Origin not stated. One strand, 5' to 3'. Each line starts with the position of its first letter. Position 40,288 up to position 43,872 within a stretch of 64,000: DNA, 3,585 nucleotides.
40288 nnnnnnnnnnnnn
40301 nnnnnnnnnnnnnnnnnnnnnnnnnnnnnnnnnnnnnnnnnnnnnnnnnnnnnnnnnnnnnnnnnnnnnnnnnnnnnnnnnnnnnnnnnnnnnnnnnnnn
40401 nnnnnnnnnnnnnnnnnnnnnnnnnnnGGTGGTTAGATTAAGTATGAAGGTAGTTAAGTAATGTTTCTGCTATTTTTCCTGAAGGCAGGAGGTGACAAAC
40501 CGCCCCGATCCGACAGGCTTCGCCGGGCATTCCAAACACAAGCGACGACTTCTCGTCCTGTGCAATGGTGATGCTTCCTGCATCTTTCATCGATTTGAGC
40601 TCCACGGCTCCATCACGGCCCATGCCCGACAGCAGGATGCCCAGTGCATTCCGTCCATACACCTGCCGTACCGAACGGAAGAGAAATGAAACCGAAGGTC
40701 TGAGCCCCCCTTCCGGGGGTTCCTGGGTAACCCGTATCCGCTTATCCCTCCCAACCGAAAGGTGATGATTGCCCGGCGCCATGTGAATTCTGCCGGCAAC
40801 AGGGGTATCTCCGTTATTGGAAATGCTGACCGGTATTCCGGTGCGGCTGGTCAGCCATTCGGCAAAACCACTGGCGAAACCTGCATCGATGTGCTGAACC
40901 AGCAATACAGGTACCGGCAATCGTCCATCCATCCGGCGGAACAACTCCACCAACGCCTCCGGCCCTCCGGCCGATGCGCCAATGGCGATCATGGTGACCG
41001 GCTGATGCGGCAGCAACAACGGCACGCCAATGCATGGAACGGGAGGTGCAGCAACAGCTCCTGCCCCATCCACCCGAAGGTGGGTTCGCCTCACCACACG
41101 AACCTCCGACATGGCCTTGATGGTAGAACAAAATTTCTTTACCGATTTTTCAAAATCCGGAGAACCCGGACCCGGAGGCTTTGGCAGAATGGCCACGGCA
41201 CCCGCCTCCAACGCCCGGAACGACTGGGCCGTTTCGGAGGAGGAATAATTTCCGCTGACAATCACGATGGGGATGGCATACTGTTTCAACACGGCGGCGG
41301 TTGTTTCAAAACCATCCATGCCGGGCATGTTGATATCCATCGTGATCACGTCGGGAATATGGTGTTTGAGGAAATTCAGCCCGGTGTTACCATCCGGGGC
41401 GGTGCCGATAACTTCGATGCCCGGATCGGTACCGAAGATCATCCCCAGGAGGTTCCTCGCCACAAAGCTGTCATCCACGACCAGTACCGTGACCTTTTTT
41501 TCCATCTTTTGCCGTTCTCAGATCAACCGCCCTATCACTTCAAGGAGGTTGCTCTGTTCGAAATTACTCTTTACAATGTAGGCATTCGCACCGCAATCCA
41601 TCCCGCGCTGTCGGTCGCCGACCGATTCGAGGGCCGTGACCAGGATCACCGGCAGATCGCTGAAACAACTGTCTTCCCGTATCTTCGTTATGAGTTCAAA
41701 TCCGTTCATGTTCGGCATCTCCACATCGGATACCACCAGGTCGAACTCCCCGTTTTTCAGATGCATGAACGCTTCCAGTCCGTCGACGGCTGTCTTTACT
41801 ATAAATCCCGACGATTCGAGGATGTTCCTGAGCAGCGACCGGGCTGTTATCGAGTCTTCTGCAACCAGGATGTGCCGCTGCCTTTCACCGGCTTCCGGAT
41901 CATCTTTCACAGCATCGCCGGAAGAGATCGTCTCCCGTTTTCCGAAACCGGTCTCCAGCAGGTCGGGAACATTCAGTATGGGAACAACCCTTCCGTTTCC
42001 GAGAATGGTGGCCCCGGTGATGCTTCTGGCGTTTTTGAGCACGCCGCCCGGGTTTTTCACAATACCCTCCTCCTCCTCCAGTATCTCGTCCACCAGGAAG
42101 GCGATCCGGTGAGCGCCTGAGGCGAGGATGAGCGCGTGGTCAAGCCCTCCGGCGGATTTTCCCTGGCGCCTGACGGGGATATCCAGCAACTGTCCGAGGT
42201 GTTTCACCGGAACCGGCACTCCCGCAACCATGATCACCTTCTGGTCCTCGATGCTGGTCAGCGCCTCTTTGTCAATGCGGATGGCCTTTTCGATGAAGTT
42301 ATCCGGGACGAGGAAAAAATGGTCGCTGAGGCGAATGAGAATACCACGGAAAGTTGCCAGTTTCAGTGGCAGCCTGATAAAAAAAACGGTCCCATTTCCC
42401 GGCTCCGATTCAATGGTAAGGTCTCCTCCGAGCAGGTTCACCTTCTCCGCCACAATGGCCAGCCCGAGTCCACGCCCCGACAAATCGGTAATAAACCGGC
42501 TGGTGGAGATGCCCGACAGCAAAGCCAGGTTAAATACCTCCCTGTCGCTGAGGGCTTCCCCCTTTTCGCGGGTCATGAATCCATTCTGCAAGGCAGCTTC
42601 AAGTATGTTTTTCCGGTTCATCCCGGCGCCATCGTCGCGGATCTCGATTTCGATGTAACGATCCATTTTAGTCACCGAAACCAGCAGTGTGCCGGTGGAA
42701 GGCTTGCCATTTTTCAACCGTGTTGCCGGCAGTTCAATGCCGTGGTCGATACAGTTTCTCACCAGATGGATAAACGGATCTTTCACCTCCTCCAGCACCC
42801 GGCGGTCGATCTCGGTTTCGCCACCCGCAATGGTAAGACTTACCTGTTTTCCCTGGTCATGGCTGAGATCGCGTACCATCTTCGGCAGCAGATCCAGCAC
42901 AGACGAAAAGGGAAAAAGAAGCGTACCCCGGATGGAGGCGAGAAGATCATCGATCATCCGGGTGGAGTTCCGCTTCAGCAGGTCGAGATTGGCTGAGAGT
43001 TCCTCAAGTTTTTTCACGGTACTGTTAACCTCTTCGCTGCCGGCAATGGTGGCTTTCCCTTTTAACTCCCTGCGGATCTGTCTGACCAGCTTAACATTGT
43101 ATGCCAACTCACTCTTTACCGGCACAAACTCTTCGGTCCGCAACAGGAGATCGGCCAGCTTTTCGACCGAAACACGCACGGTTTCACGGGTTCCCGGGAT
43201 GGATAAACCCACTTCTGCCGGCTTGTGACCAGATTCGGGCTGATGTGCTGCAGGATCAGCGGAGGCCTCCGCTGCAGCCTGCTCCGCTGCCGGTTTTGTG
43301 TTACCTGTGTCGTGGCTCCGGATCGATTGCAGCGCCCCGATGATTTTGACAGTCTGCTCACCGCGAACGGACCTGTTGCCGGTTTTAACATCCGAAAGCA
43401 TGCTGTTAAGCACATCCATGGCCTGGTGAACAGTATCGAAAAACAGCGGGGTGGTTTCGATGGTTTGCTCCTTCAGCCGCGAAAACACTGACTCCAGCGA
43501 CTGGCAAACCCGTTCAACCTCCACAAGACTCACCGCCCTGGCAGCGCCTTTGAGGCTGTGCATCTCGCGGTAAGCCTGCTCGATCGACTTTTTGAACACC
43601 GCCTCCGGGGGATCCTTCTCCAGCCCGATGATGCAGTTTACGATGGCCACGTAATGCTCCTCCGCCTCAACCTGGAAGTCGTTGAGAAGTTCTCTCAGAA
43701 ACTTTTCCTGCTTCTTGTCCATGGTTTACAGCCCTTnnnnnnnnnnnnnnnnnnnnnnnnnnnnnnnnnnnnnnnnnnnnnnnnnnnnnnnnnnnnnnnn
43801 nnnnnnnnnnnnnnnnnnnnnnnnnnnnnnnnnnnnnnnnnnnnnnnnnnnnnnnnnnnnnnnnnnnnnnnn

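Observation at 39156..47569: Wsp-like chemosensory operon ending in a REC-histidine-kinase hybrid, in a T9SS-rich Bacteroidota context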

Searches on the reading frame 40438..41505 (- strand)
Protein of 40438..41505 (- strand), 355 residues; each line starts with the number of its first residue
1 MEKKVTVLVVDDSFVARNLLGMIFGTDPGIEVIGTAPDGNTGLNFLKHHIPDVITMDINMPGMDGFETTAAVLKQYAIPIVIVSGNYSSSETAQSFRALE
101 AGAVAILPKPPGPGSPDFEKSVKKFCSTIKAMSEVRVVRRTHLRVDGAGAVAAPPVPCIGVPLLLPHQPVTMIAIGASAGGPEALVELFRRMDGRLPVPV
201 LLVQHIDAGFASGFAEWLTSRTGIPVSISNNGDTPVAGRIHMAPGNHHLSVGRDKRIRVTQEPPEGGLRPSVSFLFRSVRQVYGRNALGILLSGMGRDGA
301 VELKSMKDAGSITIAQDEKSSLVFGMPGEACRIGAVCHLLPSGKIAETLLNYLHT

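Call 3: search_protein_families(library=pfam, proteins=[window:40438-41505:-])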
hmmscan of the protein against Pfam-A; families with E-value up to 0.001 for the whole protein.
window:40438-41505:- (355 aa): 2 families
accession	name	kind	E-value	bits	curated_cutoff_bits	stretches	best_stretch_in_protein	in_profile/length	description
PF01339.22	CheB_methylest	-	3.6e-55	186.8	24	1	173-349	1-174/174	CheB methylesterase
PF00072.30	Response_reg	-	5e-20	72.2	30.2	1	7-111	1-101/111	Response regulator receiver domain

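Call 4: search_protein_families(library=ncbifam, proteins=[window:40438-41505:-])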
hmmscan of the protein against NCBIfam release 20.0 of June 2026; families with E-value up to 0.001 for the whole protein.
window:40438-41505:- (355 aa): 64 families (the best 25 are shown)
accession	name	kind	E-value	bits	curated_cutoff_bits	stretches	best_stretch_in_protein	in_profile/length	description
NF009206.0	PRK12555.1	subfamily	8.2e-94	314.3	342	1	6-353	2-336/340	chemotaxis-specific protein-glutamate methyltransferase CheB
NF001965.0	PRK00742.1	subfamily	7e-91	305.1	293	1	3-353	2-353/357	chemotaxis-specific protein-glutamate methyltransferase CheB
NF007935.0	PRK10651.1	equivalog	1.6e-13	50.4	250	1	2-105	4-105/216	two-component system response regulator NarL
NF041367.1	CheY_Halo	equivalog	4.9e-13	49.5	200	1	7-110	1-100/114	chemotaxis protein CheY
NF007018.1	PRK09483.1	equivalog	2.2e-12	47.1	280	1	5-111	2-106/217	UvrY/SirA/GacA family response regulator transcription factor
NF008469.0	PRK11361.1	equivalog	3e-12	46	714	1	2-110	2-106/461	acetoacetate metabolism transcriptional regulator AtoC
NF008099.0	PRK10841.1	equivalog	1.6e-11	42.7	920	1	3-110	823-926/949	two-component system sensor histidine kinase RcsC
NF008677.0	PRK11697.1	equivalog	1.7e-11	44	246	1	5-128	2-118/238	two-component system response regulator BtsR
NF040689.1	MtrAB_MtrA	equivalog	5e-11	42.4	300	1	7-110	1-99/219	MtrAB system response regulator MtrA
NF007969.0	PRK10693.1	equivalog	5.2e-11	42.2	329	1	6-110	9-109/337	two-component system response regulator RssB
NF045944.1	ResRegRpaBCyano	equivalog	6.6e-11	42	330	1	8-114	1-102/229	response regulator transcription factor RpaB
NF033120.0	vanR_FM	exception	6.9e-11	42.2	460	1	3-94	2-91/231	vancomycin resistance response regulator transcription factor, VanR-F/VanR-M family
NF041733.1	resp_reg_CseB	equivalog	9e-11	41.6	350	1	6-110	2-101/228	two-component system response regulator CseB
TIGR02875.1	spore_0_A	equivalog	9e-11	41.5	200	1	3-104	1-102/262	sporulation transcription factor Spo0A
NF052445.1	RespRegMctR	equivalog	1.4e-10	40.9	300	1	5-76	2-73/205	two-component system response regulator MctR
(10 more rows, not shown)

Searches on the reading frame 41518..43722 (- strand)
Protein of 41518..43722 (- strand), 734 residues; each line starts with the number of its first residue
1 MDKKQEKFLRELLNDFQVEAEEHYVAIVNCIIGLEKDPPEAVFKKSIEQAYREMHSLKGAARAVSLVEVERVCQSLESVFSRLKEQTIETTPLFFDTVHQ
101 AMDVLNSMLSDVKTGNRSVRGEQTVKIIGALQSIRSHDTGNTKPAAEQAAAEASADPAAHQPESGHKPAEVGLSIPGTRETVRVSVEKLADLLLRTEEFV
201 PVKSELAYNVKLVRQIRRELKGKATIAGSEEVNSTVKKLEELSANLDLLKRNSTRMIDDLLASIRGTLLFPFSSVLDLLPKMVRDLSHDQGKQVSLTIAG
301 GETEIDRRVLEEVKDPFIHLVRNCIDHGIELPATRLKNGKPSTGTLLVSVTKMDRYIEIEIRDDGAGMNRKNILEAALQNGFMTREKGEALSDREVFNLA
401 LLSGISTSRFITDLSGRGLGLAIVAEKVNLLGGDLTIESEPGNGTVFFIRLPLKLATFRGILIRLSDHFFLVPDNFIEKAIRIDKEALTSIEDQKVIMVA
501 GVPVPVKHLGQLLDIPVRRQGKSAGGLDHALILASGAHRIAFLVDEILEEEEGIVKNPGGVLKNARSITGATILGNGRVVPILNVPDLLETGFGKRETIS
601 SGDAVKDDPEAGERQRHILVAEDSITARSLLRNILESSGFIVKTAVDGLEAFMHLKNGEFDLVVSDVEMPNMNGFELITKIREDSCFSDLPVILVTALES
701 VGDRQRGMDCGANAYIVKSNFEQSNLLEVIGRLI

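Call 3: search_protein_families(library=pfam, proteins=[window:41518-43722:-])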
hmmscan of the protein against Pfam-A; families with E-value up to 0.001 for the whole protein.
window:41518-43722:- (734 aa): 4 families
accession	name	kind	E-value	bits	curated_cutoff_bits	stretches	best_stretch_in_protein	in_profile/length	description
PF00072.30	Response_reg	-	4.8e-26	91.5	30.2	1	618-729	1-109/111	Response regulator receiver domain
PF02518.31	HATPase_c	-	3.2e-16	60.2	26.4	1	316-454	5-110/111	Histidine kinase-, DNA gyrase B-, and HSP90-like ATPase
PF01584.24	CheW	-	3.7e-15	56.2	23.5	1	460-590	2-135/138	CheW-like domain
PF01627.28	Hpt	-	7.2e-11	42.6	24.6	1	11-105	1-81/84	Hpt domain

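Call 4: search_protein_families(library=ncbifam, proteins=[window:41518-43722:-])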
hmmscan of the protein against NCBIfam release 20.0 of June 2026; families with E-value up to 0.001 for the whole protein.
window:41518-43722:- (734 aa): 110 families (the best 25 are shown)
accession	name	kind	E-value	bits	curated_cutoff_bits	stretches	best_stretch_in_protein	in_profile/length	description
NF041336.1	CheA_Halo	equivalog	2.5e-82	277.6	950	2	242-586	330-664/666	chemotaxis protein CheA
NF007835.0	PRK10547.1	equivalog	1.5e-69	235.3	793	1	241-590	318-658/670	chemotaxis protein CheA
NF008099.0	PRK10841.1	equivalog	5.8e-33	113.7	920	2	611-718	820-925/949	two-component system sensor histidine kinase RcsC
NF007420.1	PRK09959.1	equivalog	5.4e-24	83.8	1995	2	606-718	949-1059/1197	acid-sensing system histidine kinase EvgS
NF011874.0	PRK15347.1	equivalog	3e-22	78.5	852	2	616-718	691-795/921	two component system sensor kinase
NF041947.1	LuxQ_Vibrio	equivalog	1.6e-21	76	1200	2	604-719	711-825/843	quorum-sensing autoinducer 2 sensor kinase/phosphatase LuxQ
NF007901.0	PRK10610.1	equivalog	3.1e-21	75.8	189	1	614-726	4-116/129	chemotaxis response regulator CheY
NF038297.2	hybrid_HK_HrmK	equivalog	5.4e-21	74.9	725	1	602-718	477-593/607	hybrid histidine kinase/response regulator HrmK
NF045944.1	ResRegRpaBCyano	equivalog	9.2e-21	74.3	330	1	619-719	1-98/229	response regulator transcription factor RpaB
NF007135.0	PRK09581.1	equivalog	2.2e-20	72.9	474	1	617-718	4-105/457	PleD family two-component system response regulator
NF008302.0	PRK11091.1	equivalog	2.4e-19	69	838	2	610-732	520-641/779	aerobic respiration two-component sensor histidine kinase ArcB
NF012023.0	PRK15479.1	equivalog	2e-18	66.7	337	1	618-724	3-106/224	transcriptional regulator TctD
TIGR01387.1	cztR_silR_copR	subfamily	2.2e-18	66.7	279.2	1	618-730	1-110/218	heavy metal response regulator transcription factor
NF008318.0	PRK11107.1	equivalog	5.1e-18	64.5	890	2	615-730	667-781/920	two-component sensor histidine kinase BarA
NF041733.1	resp_reg_CseB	equivalog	3.1e-17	62.7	350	1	617-724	2-105/228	two-component system response regulator CseB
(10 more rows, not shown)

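Call 45: search_solved_structures(query=window:41518-43722:-, max_evalue=1e-10)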
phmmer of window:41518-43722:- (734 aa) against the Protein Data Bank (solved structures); distinct sequences matched with E-value up to 1e-10: 87 (the best 60 are shown).
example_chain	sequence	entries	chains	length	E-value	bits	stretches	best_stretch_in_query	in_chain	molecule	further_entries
3ja6_C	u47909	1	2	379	1.2e-62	215.9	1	219-587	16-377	Chemotaxis protein CheA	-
6s1k_A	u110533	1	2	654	2e-62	215.2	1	246-588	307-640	Chemotaxis protein CheA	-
1b3q_A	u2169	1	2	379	3e-62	214.5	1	219-587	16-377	PROTEIN (CHEMOTAXIS PROTEIN CHEA)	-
2ch4_A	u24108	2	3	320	3.3e-62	214.4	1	267-587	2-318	CHEMOTAXIS PROTEIN CHEA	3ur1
8c5v_A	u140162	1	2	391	2.1e-61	211.8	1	246-587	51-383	Chemotaxis protein CheA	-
4jpb_A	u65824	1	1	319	2.9e-61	211.3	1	267-587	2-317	Chemotaxis protein CheA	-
4xiv_A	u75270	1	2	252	1.8e-44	155.8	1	219-453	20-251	Chemotaxis protein CheA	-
1i58_A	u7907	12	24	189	1.9e-43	152.4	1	267-453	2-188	CHEMOTAXIS PROTEIN CHEA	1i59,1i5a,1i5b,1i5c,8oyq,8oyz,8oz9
1i5d_A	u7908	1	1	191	3.1e-43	151.7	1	269-453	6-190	CHEMOTAXIS PROTEIN CHEA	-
6mi6_A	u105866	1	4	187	5.7e-43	150.9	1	269-453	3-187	Chemotaxis protein CheA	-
4h60_A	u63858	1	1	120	7.1e-18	67.9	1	617-733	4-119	Chemotaxis protein CheY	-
4hnr_A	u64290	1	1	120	7.2e-18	67.9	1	617-733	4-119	Chemotaxis protein CheY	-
3f7n_A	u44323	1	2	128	1.9e-17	66.5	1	614-730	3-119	Chemotaxis protein cheY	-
2fka_A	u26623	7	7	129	2.1e-17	66.4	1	614-730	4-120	Chemotaxis protein cheY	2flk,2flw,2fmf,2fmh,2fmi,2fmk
2che_A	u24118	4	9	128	2.3e-17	66.2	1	614-730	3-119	CHEY | Chemotaxis protein cheY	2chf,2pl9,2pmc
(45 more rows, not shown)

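Call 48: search_dna_similar(query=window:41518-43722:-, collection=plasmids, mode=protein, max_rows=30, max_evalue=1e-30)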
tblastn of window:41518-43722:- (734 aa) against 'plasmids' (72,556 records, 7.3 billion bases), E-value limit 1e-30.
Records with a match: 586; places in all: 626; records where one place covers at least 80% of the query: 83.
Best place of each record, by identity: <60% 586.
By first word of the organism name: Pseudomonas 135; Ralstonia 134; Sinorhizobium 76; Phaeobacter 59; Azospirillum 23; Leisingera 17; Deinococcus 12; Novosphingobium 7; Escherichia 7; Shinella 7; and 57 more.
By predicted mobility (MOB-suite, as given by PLSDB): non-mobilizable 358; mobilizable 126; conjugative 102.
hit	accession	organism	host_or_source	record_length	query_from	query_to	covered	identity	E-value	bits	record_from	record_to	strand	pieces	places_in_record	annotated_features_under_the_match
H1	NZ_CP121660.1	Sinorhizobium terangae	Desmanthus virgatus,cell culture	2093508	4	734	100%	31.8%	2e-77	279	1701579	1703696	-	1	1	none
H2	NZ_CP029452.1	Sinorhizobium fredii CCBAU 25509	Glycine soja,cell culture,plant root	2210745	4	734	100%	31.6%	3e-77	278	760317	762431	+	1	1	record has no annotation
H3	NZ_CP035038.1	Sinorhizobium fredii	single cell,soil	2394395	4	734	100%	31.4%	3e-77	278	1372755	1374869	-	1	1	none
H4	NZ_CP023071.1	Sinorhizobium fredii CCBAU 83666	G.max,nodule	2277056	4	734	100%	31.3%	1e-75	274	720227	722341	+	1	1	record has no annotation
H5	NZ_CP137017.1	Sinorhizobium fredii GR64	Phaseolus vulgaris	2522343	4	734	100%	31.2%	6e-77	278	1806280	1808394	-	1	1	record has no annotation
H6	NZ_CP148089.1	Sinorhizobium meliloti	Medicago sativa,cell culture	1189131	12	734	99%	31.4%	7e-73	266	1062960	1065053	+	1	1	record has no annotation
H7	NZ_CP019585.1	Sinorhizobium meliloti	Medicago arborea,tissue sample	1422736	12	734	99%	31.4%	8e-73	266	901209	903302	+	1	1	record has no annotation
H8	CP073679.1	Sinorhizobium meliloti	Medicago truncatula,cell culture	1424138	12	734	99%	31.4%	8e-73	266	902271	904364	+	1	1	response regulator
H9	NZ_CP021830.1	Sinorhizobium meliloti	Medicago truncatula,Single Cell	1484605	12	734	99%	31.4%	8e-73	266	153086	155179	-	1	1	record has no annotation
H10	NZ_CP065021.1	Sinorhizobium meliloti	Medicago sativa subsp. varia (Martyn) ...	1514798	12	734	99%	31.4%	5e-74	269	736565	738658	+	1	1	none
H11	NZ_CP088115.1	Sinorhizobium meliloti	cell culture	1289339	12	734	99%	31.4%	1e-73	268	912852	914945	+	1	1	none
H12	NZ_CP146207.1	Sinorhizobium meliloti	-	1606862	12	734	99%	31.4%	1e-73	268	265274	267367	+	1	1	none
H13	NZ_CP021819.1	Sinorhizobium meliloti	Medicago truncatula,Single Cell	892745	12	734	99%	31.4%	1e-73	268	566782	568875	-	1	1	response regulator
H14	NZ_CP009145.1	Sinorhizobium meliloti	Medicago orbicularis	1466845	12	734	99%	31.4%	1e-73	268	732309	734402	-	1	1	none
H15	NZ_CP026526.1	Sinorhizobium meliloti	Medicago sativa L. subsp. ambigua,Cell ...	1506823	12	734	99%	31.4%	1e-73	268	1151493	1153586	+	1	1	none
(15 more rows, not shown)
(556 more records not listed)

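Call 49: get_annotated_region(hit=H8, flank=8000)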
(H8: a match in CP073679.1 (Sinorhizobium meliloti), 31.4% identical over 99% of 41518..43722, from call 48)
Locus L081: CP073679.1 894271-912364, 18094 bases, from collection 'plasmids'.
description: Sinorhizobium meliloti strain ABS7 plasmid pSymA, complete sequence
organism: Sinorhizobium meliloti (NCBI taxid 382)
taxonomy: Bacteria; Pseudomonadota; Alphaproteobacteria; Hyphomicrobiales; Rhizobiaceae; Sinorhizobium; Sinorhizobium meliloti
host: -; source: Medicago truncatula,cell culture; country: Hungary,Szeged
typing (MOB-suite, as given by PLSDB): conjugative; relaxase MOBQ; mating-pair formation MPF_T
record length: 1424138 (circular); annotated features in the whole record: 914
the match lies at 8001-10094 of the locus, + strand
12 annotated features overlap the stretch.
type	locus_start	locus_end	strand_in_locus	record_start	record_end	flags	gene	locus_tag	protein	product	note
CDS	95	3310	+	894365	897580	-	-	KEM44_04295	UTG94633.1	PAS domain S-box protein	-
CDS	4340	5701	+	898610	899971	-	-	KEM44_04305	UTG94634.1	protein-glutamate O-methyltransferase CheR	-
CDS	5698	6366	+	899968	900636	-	-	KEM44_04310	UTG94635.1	purine-binding chemotaxis protein CheW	-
CDS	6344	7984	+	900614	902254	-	-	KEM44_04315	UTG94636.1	methyl-accepting chemotaxis protein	-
CDS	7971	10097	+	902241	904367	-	-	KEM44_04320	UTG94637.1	response regulator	-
CDS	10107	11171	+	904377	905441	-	-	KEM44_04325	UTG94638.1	chemotaxis protein CheB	-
CDS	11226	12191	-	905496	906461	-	-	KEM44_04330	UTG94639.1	type II secretion system F family protein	-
CDS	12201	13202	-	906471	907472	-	-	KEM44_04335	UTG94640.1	type II secretion system F family protein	-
CDS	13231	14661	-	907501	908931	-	-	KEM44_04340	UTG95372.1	CpaF family protein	-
CDS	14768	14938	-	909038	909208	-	-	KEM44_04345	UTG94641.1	Flp family type IVb pilin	-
CDS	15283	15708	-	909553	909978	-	-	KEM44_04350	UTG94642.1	pilus assembly protein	-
CDS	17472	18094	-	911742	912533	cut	cpaB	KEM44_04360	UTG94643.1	Flp pilus assembly protein CpaB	-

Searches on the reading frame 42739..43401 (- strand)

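Call 36: search_protein_families(library=pfam, proteins=[window:42739-43401:-], max_evalue=5)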
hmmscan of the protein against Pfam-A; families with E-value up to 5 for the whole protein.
seq(221 aa): 1 family
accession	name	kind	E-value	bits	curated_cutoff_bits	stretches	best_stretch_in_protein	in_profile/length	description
PF02895.20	H-kinase_dim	-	0.0076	17.1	23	1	73-135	2-57/68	Signal transducing histidine kinase, homodimeric domain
